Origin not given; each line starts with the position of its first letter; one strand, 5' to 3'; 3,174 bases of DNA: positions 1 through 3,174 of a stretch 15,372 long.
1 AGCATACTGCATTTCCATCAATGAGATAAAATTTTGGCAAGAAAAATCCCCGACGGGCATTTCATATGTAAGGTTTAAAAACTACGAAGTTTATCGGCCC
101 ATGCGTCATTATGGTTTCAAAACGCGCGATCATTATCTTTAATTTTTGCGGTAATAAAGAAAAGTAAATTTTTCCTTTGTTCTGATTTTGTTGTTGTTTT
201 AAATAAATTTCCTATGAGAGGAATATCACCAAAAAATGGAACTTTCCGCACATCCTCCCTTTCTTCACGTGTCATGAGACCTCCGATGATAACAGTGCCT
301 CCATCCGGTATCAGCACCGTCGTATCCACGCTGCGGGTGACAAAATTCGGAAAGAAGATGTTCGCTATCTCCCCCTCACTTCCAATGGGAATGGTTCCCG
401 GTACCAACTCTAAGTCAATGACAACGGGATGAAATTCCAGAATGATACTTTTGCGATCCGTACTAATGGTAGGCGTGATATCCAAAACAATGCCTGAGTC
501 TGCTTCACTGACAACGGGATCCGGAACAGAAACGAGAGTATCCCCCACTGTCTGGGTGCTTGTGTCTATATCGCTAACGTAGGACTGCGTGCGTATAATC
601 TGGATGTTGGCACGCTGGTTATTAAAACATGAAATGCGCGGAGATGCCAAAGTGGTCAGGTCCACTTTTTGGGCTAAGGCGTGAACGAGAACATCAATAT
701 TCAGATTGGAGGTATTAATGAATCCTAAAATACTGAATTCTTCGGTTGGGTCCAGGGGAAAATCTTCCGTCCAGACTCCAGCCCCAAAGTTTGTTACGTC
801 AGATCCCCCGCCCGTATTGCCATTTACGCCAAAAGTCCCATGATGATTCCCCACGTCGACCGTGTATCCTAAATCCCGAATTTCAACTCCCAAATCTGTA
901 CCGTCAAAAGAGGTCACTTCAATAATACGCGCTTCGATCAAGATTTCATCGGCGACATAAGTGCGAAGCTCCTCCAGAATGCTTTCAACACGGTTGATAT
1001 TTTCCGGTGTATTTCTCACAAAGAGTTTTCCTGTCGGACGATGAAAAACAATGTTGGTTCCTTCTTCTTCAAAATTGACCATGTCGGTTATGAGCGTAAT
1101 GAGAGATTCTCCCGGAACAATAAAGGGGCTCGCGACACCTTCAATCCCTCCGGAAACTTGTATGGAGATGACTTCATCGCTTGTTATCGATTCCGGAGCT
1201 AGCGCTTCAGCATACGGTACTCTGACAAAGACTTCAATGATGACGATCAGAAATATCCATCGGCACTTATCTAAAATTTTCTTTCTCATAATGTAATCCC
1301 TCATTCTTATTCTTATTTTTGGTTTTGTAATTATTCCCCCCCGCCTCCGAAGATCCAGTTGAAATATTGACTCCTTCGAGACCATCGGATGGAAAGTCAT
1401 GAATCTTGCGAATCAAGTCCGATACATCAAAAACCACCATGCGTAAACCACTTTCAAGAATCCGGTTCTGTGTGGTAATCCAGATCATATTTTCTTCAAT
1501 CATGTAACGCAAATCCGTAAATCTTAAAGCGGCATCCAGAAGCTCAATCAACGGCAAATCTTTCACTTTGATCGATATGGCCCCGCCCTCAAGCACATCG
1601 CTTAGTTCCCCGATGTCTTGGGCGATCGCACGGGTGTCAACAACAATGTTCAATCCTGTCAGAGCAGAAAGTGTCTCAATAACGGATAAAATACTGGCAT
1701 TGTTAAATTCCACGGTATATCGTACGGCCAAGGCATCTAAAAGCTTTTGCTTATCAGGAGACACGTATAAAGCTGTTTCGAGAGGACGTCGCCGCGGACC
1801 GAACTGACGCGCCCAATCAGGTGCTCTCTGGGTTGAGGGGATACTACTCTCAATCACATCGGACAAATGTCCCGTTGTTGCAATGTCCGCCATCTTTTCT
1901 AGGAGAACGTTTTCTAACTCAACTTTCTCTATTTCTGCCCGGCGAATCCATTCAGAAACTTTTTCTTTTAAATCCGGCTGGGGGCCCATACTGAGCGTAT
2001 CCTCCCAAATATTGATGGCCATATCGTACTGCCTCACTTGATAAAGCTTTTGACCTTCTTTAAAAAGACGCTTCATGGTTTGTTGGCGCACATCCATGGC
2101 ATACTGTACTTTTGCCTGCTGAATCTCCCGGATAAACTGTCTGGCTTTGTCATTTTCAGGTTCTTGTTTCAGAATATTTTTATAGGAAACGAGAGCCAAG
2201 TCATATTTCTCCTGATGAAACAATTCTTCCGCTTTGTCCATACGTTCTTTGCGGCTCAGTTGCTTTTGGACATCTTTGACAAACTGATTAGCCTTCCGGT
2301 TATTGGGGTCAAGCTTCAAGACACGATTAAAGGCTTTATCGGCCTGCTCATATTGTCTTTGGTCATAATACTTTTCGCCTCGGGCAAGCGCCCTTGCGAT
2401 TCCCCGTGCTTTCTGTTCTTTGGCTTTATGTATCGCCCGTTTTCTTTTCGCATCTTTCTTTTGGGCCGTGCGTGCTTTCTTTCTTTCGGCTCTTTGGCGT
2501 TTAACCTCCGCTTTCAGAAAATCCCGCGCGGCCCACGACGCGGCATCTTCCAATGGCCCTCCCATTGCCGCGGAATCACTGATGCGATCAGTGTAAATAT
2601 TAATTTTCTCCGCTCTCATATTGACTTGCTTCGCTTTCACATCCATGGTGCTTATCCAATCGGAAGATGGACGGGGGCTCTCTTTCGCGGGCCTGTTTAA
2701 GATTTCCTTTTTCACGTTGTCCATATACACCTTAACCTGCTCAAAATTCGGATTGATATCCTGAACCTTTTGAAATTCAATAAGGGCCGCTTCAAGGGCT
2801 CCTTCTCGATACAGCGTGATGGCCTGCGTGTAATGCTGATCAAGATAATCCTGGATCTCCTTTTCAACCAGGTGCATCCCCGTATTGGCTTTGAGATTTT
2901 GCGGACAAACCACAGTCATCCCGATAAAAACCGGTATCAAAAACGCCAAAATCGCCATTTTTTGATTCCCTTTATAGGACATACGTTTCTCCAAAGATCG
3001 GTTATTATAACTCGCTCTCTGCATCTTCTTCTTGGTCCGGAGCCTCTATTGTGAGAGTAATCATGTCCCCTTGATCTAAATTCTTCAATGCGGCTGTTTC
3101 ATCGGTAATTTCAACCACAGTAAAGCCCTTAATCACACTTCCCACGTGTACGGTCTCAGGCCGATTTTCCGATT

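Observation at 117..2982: Secretin apparently split into two genes: a TPR/coiled-coil protein carrying the N0 (STN)-like domain, and a short secretin with its own signal peptide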

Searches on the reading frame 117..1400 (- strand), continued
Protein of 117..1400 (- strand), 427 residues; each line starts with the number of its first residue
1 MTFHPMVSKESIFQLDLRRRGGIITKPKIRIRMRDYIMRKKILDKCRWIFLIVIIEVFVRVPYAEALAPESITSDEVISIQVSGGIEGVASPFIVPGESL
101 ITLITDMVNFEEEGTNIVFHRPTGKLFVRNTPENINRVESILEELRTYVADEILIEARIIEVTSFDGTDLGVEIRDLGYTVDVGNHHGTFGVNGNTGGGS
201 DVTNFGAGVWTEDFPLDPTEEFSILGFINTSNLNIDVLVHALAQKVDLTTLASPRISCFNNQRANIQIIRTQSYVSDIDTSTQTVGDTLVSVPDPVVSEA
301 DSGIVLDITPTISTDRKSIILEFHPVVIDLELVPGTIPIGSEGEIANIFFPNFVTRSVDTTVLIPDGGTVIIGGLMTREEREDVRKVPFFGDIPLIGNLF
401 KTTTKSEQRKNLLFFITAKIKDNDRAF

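Call 32: search_protein_families(library=pfam, proteins=[P0018], max_evalue=1)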
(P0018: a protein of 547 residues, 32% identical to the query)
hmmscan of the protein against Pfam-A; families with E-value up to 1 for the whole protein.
P0018 (547 aa): 4 families
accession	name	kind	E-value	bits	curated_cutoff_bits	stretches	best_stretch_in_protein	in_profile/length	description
PF00263.26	Secretin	-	3.2e-42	144.4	27.5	1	350-533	1-168/169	Bacterial type II and III secretion system protein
PF03958.22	Secretin_N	-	1.6e-06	28.7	28.2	1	222-267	15-65/69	Bacterial type II/III secretion system short domain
PF16344.10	FecR_C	-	4.4e-06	27.1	24.4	2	101-167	2-68/70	FecR, C-terminal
PF07660.19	STN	-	0.00012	22.3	28.4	1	121-163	1-43/52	Secretin and TonB N terminus short domain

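Call 46: find_encoding_contigs(protein=P0018, flank=8000, max_places=2)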
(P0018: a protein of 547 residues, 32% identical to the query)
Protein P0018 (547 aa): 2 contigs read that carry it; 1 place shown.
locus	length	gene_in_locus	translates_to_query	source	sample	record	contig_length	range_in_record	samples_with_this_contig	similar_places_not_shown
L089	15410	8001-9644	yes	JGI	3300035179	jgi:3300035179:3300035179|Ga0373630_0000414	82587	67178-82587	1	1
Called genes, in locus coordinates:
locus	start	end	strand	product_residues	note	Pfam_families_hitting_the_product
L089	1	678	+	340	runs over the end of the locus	PF00482:T2SSF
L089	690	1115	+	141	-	PF07963:N_methyl (weak)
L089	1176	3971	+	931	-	PF00932:LTD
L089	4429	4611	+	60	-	PF12728:HTH_17 (weak), PF13411:MerR_1 (weak), PF00376:MerR (weak)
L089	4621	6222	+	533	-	-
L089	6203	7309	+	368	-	-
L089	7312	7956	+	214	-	-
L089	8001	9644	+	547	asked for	PF07660:STN (faint), PF16344:FecR_C (faint), PF03958:Secretin_N (weak), PF00263:Secretin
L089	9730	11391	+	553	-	PF05157:MshEN, PF00437:T2SSE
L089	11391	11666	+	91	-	PF07963:N_methyl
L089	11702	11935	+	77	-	PF11612:T2SSJ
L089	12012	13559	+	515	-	PF19077:Big_13 (faint)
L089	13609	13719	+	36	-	-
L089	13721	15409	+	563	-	?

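Call 47: find_encoding_contigs(protein=P0013, flank=5000, max_places=2)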
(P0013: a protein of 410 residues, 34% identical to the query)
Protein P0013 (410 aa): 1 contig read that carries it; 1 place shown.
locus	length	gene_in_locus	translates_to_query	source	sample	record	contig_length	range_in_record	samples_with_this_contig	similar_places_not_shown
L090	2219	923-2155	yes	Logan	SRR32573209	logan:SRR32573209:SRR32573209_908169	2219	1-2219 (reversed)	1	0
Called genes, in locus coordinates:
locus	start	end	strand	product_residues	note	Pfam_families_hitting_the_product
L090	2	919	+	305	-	?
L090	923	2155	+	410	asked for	PF00263:Secretin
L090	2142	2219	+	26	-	?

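Call 48: find_encoding_contigs(protein=P0014, flank=5000, max_places=2)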
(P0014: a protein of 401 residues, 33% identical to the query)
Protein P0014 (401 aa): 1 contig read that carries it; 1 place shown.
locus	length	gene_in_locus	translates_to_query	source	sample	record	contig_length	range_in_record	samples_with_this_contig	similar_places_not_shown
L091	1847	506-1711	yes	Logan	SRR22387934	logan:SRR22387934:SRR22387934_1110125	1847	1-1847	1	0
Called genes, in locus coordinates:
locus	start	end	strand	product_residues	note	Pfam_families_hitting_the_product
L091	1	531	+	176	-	?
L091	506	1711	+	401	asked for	PF00263:Secretin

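Call 75: predict_structure(alignment_id=A6)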
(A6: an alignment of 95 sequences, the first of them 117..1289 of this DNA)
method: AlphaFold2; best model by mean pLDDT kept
length: 390 residues; sequences in the alignment: 95
mean_pLDDT: 77.6   pTM: 0.63
mean pLDDT of the five models: 77.6, 76.9, 75.3, 74.9, 74.5
residues with pLDDT >= 90: 168; 70-90: 87; 50-70: 74; < 50: 61
segments of 3 or more residues with pLDDT < 50: 1-3, 23-38, 46-54, 149-151, 156-172, 183-190
pLDDT, mean of each block of 10 residues (from residue 1): 53 65 45 44 48 58 91 92 86 91 89 93 89 66 58 46 40 53 49 56 65 93 96 94 92 92 96 96 97 93 85 94 97 92 87 85 85 95 81
secondary structure, 60 per line:
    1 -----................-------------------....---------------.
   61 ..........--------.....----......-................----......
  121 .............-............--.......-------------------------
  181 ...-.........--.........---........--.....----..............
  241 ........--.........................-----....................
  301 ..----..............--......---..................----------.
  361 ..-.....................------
elements in order: H6-21 E41-44 H60-70 E79-83 E88-93 H95-110 E115-133 E135-146 E149-155 E185-193 E196-204 E208-215 E218-222 E227-248 E251-275 E281-302 E307-320 E323-328 E332-349 E364-384
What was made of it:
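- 1203..1289 (-): Signal peptide of the short secretin (residues 1-29, probable cleavage AEA|LAPES). AF2 helix at residues 6-21 (call 75).
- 954..1118 (-): Incomplete N1/N3-type (Secretin_N) domain: α1-β2-β3-α2 without its own β1 (residues 58-112). AF2 gives H60-70, E79-83, E88-93 and H95-110 at pLDDT 86-93, with no confident preceding strand (call 75).
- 117..953 (-): Secretin core (residues 113-390) and stop codon. Long β-hairpins at pLDDT above 90 (call 75).
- On Secretin superfamily (PF00263; PilQ/GspD/InvG/pIV): AF2 shows no confident β1 (call 75).
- The short secretin's N-domain is modelled as α-β-β-α at pLDDT 86-93 with no β1 of its own (call 75). The secretin's conserved N-terminal 28 residues could in principle complete its own domain: there is a low-confidence strand at residues 41-44 (call 75).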

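Call 81: fold_search(model_id=the predicted structure, library=pdb)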
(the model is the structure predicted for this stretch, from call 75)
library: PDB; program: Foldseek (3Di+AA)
matches with E <= 10: 625; with E <= 0.001: 40
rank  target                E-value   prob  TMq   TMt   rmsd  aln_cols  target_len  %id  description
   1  6w6m_A                1.9e-19  1.00  0.44  0.42  17.3       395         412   22  Single particle cryoEM structure of V. cholerae Type IV competence pilus secretin PilQ (released 2020-10-14)
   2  9k8v_A                1.3e-18  1.00  0.44  0.45   9.8       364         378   20  Cryo-EM structure of the Type II secretion system protein from Vibrio cholerae (released 2025-10-29)
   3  5zdh_A                5.4e-18  1.00  0.44  0.36  11.1       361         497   19  CryoEM structure of ETEC Pilotin-Secretin AspS-GspD complex (released 2018-04-18)
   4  5wq8_A                6.7e-18  1.00  0.45  0.37  13.5       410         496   20  CryoEM structure of type II secretion system secretin GspD in Vibrio cholerae (released 2016-12-28)
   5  6i1y_A                1.3e-17  1.00  0.44  0.36   8.9       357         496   20  Vibrio vulnificus EpsD (released 2019-04-10)
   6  9u5s_A                1.4e-17  1.00  0.46  0.40   7.7       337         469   17  The structure of the BfpBG complex in the T4bP system (released 2025-11-05)
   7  5wq9_A                1.4e-17  1.00  0.45  0.37  13.7       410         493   19  CryoEM structure of type II secretion system secretin GspD G453A mutant in Vibrio cholerae (released 2016-12-28)
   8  6ve2_A                2.4e-17  1.00  0.46  0.53  10.2       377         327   19  Tetradecameric PilQ bound by TsaP heptamer from Pseudomonas aeruginosa (released 2020-12-23)
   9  5w68_A                3.9e-17  1.00  0.44  0.48  10.1       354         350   21  Type II secretin from Enteropathogenic Escherichia coli - GspD (released 2017-11-15)
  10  6ve4_A                5.0e-17  1.00  0.45  0.55   9.6       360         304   20  Pentadecameric PilQ from Pseudomonas aeruginosa (released 2020-12-23)
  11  6hcg_A                7.3e-17  1.00  0.45  0.32  13.0       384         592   21  Klebsiella pneumoniae type II secretion system outer membrane complex. PulD, PulS and PulC HR domain. (released 2019-11-27)
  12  6pee_A                9.0e-17  1.00  0.43  0.48  11.2       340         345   17  InvG secretin domain beta-barrel from Salmonella SPI-1 injectisome NC-base (released 2019-10-23)
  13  6q14_A                9.0e-17  1.00  0.43  0.35  11.2       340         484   17  Structure of the Salmonella SPI-1 injectisome NC-base (released 2019-10-23)
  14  6q14_B                9.0e-17  1.00  0.43  0.35  11.2       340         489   17  Structure of the Salmonella SPI-1 injectisome NC-base (released 2019-10-23)
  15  5wln_A                9.0e-17  1.00  0.43  0.42  15.0       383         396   19  Cryo-EM structure of the T2SS secretin XcpQ from Pseudomonas aeruginosa (released 2017-10-25)
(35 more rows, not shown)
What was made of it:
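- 117..1289 (-): Gene for the short secretin (390 aa). The AF2 model's top Foldseek match is V. cholerae PilQ at E 1.9e-19 (calls 75, 81).
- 117..953 (-): Foldseek matches PilQ, GspD, BfpB, InvG and pIV (call 81).
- On Secretin superfamily (PF00263; PilQ/GspD/InvG/pIV): The AF2 model matches V. cholerae PilQ 6w6m at E 1.9e-19, plus GspD, BfpB, InvG and pIV (calls 75, 81).
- On Split secretins of Rhc type III systems (RhcC1/RhcC2): The nearest structural match is a type IV pilus PilQ (call 81).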

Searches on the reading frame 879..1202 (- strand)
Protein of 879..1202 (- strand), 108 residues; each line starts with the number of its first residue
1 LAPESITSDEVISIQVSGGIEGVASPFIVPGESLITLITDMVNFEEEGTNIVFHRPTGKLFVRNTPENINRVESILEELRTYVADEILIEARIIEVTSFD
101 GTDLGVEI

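Call 44: find_related_loci(query=A5, collection=genome_contigs, flank=8000)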
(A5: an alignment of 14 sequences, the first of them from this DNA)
Query A5 (108 aa) in genome_contigs; peptide patterns used: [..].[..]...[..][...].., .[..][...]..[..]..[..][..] (x = any residue, [..] = any of these).
600 stretches matched a pattern (row limit reached: there are more); 122 encode a relative of the query (tblastn E <= 1e-3); the best 80 are kept; 80 distinct loci.
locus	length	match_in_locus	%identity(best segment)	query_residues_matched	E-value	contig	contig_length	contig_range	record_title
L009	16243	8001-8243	49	27-107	1e-24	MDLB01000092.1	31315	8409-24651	PVC group bacterium (ex Bugula neritina AB1) isolate AB1-3 AB834_contig000092, whole genome shotgun sequence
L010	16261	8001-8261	31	13-106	3e-9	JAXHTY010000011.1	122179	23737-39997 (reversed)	MAG: Thermodesulfobacteriota bacterium isolate MAG36_tar_biofilm MAG36_11, whole genome shotgun sequence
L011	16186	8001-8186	39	46-107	7e-9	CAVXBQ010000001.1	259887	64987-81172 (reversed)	MAG: uncultured delta proteobacterium isolate MFD01299.bin.2.165 genome assembly, contig: contig_10485, whole genome sho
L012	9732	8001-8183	36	47-107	2e-8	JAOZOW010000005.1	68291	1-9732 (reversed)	MAG: Deltaproteobacteria bacterium isolate GMC4.metabat2.101 GMC4_135_length_68291_cov_18.899320, whole genome shotgun s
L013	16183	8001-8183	33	47-107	3e-8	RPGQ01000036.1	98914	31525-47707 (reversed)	MAG: Desulfobacteraceae bacterium Eth-SRB2 Scaffold114_pilon, whole genome shotgun sequence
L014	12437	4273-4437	40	53-107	1e-7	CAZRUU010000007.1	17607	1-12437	MAG TPA_asm: uncultured Syntrophaceae bacterium isolate SRP191223_co2_122 genome assembly, contig: NODE_1865_length_1760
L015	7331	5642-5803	39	54-107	8e-8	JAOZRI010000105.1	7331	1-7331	MAG: Desulfobacula sp. isolate GMC6.concoct.268_sub GMC6_13572_length_7331_cov_12.152419, whole genome shotgun sequence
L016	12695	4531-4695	35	53-107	4e-7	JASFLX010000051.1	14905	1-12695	MAG: Desulfobacterales bacterium isolate D0817M20remetaG_Bin_243 D0817M20remetaG_FD_scaffold_521_c1, whole genome shotgu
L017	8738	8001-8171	40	52-108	2e-6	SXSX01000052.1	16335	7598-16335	MAG: Burkholderiales bacterium isolate F1-140-MAGs099 F1-140__c127323, whole genome shotgun sequence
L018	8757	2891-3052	33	54-107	1e-6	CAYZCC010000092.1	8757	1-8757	MAG TPA_asm: uncultured Desulfobacula sp. isolate binchicken_co397_16 genome assembly, contig: NODE_933_length_8757_cov_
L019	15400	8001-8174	33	50-107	1e-6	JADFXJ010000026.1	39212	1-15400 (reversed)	MAG: Nitrospirae bacterium isolate nDJH13bin3 nDJH13_bin3_NODE_439_length_39212_cov_66.851827, whole genome shotgun sequ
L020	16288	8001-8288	34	23-107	4e-6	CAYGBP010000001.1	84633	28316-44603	MAG TPA_asm: uncultured Nitrospirota bacterium isolate ERP108616_co2_62 genome assembly, contig: NODE_207_length_84633_c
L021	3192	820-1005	36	44-107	3e-6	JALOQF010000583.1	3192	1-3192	MAG: Myxococcaceae bacterium isolate Prado148 scaffold_101125, whole genome shotgun sequence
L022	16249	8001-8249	29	31-108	4e-6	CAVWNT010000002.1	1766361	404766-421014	MAG: uncultured beta proteobacterium isolate MFD01275.bin.2.178 genome assembly, contig: contig_13787, whole genome shot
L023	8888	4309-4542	28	31-108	4e-6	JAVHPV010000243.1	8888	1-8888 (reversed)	MAG: Gallionella sp. isolate WB_51_490 NODE_4423_length_8888_cov_325.232424, whole genome shotgun sequence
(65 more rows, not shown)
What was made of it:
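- Tried and rejected: It returned one true relative (L009) and 79 ordinary PilQ genes of Proteobacteria and others (call 44).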

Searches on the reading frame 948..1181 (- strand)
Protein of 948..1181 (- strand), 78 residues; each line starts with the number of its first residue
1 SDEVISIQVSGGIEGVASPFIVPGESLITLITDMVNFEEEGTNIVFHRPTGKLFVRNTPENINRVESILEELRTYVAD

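Call 32: search_protein_families(library=pfam, proteins=[window:948-1181:-], max_evalue=1)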
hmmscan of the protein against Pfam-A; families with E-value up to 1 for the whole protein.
seq(78 aa): 1 family
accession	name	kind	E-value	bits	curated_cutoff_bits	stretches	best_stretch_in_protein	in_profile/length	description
PF03958.22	Secretin_N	-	2.8e-05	24.7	28.2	1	25-72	12-63/69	Bacterial type II/III secretion system short domain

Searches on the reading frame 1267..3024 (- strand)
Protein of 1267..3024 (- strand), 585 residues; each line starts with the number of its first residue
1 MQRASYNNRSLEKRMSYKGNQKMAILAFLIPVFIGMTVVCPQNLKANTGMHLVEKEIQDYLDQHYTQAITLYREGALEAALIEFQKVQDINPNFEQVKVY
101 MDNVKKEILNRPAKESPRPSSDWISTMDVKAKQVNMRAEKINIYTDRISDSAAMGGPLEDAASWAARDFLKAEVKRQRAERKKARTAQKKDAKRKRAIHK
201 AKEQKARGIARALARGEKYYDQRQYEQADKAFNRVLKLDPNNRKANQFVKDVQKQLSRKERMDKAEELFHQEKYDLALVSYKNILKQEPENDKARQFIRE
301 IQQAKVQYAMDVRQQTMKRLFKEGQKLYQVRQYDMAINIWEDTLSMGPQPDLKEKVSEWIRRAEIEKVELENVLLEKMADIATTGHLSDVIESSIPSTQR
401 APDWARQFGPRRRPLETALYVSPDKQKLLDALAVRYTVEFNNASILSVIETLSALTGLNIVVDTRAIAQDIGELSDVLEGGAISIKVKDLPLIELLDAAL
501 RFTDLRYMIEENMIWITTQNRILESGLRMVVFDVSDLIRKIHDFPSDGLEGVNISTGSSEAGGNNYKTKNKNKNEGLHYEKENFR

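Call 4: search_protein_families(library=pfam, proteins=[window:1267-3024:-], max_evalue=0.1)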
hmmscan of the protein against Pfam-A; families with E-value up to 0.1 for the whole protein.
window:1267-3024:- (585 aa): 15 families
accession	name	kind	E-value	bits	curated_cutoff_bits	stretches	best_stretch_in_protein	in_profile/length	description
PF07719.23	TPR_2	-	3.5e-14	52.1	27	2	214-242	6-34/34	Tetratricopeptide repeat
PF00515.34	TPR_1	-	6.6e-12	45.1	27.8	2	215-242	7-34/34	Tetratricopeptide repeat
PF13432.12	TPR_16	-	1.2e-06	29.3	32.7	0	213-245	1-33/65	Tetratricopeptide repeat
PF13414.12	TPR_11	-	1.3e-05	25.3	26.8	1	216-242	1-27/42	TPR repeat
PF13428.12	TPR_14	-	1.4e-05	25.8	23.5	0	213-245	5-37/44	Tetratricopeptide repeat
PF14863.12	Alkyl_sulf_dimr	-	8.2e-05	23.5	26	1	208-260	68-120/139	Alkyl sulfatase dimerisation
PF14559.12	TPR_19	-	9.4e-05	23.1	25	0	268-299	1-32/68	Tetratricopeptide repeat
PF13181.12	TPR_8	-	0.00022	21.6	25.7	1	219-242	11-34/34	Tetratricopeptide repeat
PF21305.2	type_II_gspD_N0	-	0.002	18.4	27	1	438-465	1-28/71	GspD-like, N0 domain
PF24575.1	TPR_Slam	-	0.0079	17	35.2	0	63-99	49-85/104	Surface lipoprotein assembly modifier, N-terminal TPR repeats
PF14853.12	Fis1_TPR_C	-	0.011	16.3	25.3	1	219-257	11-49/53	Fis1 C-terminal tetratricopeptide repeat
PF13371.12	TPR_9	-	0.016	15.7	35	0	215-245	35-65/73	Tetratricopeptide repeat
PF07660.19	STN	-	0.063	13.6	28.4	0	482-518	15-51/52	Secretin and TonB N terminus short domain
PF21149.3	FAS_pseudo-KR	-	0.072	13.8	27.4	0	247-323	3-78/98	Fatty acid synthase, pseudo-KR domain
PF10579.15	Rapsyn_N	-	0.078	13.5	23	0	313-365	2-54/80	Rapsyn N-terminal myristoylation and linker region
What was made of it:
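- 1915..2862 (-): TPR and coiled-coil region (ORF residues about 55-370). Pfam TPR_2 52 bits, TPR_1 45 bits and other TPR families (call 4).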

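Call 5: find_homologous_proteins(query=window:1267-3024:-)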
Query window:1267-3024:- (585 aa): 1 proteins with E <= 0.001 among 8000 candidates.
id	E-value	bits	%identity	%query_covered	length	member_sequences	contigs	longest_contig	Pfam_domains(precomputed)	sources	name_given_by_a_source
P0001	0.0e+0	1171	96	96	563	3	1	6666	PF14559.13,PF13414.13,PF00515.35,PF13432.13,PF13428.13,PF13181.13,PF07719.24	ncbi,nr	ncbi:tetratricopeptide repeat protein [PVC group bacterium]|nr:tetratricopeptide repeat protein [PVC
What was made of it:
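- Tried and rejected: This found only one homologue, because TPR and coiled-coil words swamped the candidate list (call 5).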

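Call 22: find_encoding_contigs(protein=P0001, flank=10000, max_places=3)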
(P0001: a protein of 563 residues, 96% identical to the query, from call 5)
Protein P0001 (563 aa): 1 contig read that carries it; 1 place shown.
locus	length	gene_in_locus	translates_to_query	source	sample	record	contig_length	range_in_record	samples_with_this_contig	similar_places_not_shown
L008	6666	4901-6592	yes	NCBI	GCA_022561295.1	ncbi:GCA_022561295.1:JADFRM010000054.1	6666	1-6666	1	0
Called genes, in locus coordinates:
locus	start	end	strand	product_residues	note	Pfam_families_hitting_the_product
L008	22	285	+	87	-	-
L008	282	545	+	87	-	-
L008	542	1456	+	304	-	PF02684:LpxB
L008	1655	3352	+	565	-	PF11104:PilM_2, PF06723:MreB_Mbl (faint), PF14450:FtsA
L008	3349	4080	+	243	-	PF28028:Amuc_1100 (faint)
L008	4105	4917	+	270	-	-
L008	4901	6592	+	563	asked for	PF13181:TPR_8 (faint), PF13414:TPR_11 (faint), PF13428:TPR_14 (faint), PF13432:TPR_16 (faint), PF14559:TPR_19 (faint), PF07719:TPR_2 (weak), PF00515:TPR_1 (weak)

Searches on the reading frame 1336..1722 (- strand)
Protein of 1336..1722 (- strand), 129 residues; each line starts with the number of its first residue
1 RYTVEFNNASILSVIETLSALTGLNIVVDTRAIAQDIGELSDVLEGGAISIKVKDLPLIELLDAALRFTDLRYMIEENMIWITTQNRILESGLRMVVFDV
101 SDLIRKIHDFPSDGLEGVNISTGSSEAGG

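Call 32: search_protein_families(library=pfam, proteins=[window:1336-1722:-], max_evalue=1)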
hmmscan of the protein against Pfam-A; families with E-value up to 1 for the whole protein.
seq(129 aa): 2 families
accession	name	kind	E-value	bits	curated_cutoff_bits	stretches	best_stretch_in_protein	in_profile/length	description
PF21305.2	type_II_gspD_N0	-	0.00021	21.5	27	1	4-31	1-28/71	GspD-like, N0 domain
PF07660.19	STN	-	0.0025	18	28.4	1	48-84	15-51/52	Secretin and TonB N terminus short domain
